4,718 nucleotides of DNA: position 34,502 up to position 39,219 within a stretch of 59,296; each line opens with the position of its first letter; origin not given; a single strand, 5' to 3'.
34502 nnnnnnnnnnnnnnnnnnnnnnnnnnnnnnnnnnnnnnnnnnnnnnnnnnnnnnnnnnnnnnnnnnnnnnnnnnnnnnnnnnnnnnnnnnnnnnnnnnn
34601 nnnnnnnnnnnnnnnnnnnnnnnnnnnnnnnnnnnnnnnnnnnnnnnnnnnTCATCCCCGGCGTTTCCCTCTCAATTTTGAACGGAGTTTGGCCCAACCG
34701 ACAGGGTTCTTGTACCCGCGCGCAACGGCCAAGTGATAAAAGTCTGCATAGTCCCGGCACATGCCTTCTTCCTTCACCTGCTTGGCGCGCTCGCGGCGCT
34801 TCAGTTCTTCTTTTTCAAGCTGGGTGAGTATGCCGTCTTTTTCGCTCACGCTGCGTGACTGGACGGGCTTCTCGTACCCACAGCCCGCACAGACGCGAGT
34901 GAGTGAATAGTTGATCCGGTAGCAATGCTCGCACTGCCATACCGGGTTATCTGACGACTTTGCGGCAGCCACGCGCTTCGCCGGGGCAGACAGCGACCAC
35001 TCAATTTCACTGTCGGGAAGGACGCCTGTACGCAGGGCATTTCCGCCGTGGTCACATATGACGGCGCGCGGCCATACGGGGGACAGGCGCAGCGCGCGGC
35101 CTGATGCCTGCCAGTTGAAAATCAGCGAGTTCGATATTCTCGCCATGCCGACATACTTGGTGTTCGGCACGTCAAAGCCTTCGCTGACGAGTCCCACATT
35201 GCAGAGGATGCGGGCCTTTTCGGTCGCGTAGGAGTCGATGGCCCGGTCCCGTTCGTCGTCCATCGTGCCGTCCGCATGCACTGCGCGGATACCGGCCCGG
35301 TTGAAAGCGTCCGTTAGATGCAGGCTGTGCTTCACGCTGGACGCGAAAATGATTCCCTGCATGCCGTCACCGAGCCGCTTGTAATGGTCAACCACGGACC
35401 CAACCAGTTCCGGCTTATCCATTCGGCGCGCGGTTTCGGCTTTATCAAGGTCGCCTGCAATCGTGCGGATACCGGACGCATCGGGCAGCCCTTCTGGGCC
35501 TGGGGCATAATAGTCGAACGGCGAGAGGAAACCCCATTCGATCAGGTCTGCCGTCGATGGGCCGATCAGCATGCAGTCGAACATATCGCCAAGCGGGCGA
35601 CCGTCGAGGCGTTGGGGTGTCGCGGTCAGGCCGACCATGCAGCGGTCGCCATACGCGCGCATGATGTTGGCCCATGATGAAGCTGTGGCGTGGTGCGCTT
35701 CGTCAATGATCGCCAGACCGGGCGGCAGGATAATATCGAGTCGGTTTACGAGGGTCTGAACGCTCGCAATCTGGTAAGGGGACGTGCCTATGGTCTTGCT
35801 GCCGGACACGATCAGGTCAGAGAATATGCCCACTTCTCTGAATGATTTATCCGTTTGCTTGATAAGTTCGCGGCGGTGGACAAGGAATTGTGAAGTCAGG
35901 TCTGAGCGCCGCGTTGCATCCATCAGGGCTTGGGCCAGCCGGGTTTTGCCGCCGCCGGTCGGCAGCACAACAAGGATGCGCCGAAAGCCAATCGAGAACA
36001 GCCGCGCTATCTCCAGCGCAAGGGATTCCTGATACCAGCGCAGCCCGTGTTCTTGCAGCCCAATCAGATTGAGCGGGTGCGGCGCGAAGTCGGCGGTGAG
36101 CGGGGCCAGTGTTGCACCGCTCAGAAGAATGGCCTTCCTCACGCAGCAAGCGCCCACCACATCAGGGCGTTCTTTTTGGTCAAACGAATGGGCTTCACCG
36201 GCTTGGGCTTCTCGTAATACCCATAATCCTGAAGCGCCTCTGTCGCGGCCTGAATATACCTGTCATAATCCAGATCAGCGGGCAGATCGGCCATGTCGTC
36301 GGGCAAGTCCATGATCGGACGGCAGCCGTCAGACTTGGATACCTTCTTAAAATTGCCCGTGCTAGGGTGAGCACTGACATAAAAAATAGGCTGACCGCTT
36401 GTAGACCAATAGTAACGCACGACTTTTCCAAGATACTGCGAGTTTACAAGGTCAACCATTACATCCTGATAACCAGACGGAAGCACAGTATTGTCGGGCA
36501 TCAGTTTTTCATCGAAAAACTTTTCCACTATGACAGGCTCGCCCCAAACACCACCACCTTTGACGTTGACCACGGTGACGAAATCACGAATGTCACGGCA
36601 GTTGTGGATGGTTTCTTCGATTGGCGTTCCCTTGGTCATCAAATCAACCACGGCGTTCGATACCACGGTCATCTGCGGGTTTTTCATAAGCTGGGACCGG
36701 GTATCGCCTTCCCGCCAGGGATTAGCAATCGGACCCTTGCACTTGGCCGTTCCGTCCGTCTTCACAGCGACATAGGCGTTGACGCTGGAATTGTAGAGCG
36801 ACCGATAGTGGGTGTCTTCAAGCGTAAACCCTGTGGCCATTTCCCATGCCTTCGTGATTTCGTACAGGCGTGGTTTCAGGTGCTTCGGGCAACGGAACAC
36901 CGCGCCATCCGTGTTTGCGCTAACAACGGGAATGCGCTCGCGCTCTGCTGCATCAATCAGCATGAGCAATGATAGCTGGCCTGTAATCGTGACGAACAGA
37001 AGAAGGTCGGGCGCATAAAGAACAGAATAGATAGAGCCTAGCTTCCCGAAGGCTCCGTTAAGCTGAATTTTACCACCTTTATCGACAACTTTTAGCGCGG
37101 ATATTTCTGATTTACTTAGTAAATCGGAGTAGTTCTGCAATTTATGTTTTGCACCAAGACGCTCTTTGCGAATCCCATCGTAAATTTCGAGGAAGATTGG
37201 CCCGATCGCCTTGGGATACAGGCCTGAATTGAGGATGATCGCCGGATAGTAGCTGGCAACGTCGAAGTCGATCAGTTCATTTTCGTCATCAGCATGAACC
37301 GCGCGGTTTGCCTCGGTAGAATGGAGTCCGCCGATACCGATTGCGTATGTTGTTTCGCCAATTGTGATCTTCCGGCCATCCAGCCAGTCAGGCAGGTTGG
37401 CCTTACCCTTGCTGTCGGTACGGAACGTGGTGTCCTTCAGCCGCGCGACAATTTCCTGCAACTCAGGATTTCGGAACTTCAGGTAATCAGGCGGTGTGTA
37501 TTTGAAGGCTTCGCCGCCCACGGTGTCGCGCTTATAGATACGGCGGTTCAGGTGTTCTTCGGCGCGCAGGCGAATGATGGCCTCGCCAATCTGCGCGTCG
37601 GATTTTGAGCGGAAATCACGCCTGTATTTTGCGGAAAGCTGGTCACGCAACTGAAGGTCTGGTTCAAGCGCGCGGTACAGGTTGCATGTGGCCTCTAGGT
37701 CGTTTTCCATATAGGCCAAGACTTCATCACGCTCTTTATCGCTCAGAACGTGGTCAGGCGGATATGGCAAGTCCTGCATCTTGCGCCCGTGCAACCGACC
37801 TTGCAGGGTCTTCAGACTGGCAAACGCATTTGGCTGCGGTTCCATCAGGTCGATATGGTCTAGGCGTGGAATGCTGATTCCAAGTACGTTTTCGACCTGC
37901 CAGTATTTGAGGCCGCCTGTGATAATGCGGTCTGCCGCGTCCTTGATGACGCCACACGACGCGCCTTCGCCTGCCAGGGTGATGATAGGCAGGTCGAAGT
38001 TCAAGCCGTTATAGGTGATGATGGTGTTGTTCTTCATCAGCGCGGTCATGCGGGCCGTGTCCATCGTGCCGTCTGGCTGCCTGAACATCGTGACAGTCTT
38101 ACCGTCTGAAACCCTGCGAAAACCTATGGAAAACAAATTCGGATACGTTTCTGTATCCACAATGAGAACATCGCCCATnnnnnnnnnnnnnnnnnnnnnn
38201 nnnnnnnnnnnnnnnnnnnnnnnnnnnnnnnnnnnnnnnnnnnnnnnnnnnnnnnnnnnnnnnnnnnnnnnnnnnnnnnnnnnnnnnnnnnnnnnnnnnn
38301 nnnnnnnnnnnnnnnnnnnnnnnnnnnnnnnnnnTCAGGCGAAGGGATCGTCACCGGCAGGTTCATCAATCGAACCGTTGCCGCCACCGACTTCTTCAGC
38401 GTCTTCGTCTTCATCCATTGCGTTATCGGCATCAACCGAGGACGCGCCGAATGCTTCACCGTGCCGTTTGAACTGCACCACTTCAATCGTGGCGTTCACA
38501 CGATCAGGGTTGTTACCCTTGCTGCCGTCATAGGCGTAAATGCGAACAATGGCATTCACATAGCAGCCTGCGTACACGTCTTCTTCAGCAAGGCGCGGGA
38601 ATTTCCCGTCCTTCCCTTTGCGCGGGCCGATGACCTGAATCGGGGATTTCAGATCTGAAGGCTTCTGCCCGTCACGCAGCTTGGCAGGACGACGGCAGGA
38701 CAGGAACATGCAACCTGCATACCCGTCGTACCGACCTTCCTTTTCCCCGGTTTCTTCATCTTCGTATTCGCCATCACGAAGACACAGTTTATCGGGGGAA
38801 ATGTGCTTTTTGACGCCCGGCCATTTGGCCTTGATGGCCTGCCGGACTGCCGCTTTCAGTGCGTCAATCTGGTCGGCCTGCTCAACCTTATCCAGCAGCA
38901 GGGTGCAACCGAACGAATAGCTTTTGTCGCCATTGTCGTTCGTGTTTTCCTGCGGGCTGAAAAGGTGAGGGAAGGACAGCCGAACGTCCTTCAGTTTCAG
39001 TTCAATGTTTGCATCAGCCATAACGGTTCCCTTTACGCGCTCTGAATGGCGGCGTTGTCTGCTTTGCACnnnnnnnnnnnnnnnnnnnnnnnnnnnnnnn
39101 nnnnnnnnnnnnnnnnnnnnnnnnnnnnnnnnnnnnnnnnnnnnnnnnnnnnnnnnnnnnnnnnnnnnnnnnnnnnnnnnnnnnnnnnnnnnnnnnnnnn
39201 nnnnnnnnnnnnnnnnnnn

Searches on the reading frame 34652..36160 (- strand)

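Call 26: search_protein_families(library=pfam, proteins=[window:34652-36160:-], max_evalue=0.001)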
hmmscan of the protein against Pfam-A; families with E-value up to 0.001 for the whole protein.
window:34652-36160:- (502 aa): 3 families
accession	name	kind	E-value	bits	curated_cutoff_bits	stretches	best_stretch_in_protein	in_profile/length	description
PF04851.21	ResIII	-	7.9e-24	84.8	22.5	1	39-184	3-164/164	Type III restriction enzyme, res subunit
PF00271.37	Helicase_C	-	2.1e-10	41.3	23.5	1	263-359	12-109/110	Helicase conserved C-terminal domain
PF00270.35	DEAD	-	1.1e-06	29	26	1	60-183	15-161/167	DEAD/DEAH box helicase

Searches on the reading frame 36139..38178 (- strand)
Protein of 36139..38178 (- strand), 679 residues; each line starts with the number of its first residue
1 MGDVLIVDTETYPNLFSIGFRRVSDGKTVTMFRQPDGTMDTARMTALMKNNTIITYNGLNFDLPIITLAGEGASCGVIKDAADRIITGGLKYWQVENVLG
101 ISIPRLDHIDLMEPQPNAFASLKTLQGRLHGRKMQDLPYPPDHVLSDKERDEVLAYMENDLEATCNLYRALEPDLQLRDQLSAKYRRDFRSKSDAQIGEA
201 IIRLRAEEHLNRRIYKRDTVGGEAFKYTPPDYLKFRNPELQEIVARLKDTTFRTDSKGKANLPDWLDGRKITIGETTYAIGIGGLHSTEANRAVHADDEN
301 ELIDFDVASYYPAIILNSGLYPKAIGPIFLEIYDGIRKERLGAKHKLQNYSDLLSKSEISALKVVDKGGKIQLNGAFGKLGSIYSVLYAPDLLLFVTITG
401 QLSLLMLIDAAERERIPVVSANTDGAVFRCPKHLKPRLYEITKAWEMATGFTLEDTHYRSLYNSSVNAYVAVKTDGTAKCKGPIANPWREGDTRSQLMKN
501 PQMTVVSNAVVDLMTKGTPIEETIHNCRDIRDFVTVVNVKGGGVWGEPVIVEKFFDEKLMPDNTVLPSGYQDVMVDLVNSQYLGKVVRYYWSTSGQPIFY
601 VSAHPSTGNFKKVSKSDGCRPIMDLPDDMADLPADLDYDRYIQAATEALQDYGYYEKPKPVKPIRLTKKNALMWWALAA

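Call 26: search_protein_families(library=pfam, proteins=[window:36139-38178:-], max_evalue=0.001)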
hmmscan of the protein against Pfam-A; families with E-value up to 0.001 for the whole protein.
window:36139-38178:- (679 aa): 1 family
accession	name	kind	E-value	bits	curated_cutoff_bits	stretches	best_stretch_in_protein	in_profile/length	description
PF13482.12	RNase_H_2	-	0.00068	20.1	22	0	6-67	2-75/165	RNase_H superfamily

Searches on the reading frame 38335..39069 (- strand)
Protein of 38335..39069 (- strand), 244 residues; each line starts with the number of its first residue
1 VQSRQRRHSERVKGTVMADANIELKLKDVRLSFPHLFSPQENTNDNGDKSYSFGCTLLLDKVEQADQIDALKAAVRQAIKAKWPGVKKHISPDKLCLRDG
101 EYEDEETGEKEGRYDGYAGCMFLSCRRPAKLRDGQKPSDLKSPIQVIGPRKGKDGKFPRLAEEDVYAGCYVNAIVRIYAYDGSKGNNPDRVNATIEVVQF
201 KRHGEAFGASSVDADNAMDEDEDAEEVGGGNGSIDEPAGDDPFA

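Call 26: search_protein_families(library=pfam, proteins=[window:38335-39069:-], max_evalue=0.001)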
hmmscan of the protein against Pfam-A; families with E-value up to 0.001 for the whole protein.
window:38335-39069:- (244 aa): 1 family
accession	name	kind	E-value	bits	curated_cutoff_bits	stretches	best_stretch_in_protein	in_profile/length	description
PF10991.15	Enc34_ssDNA-bd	-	1.5e-24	87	26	1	24-223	3-172/176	Enterobacter phage Enc34, ssDNA-binding protein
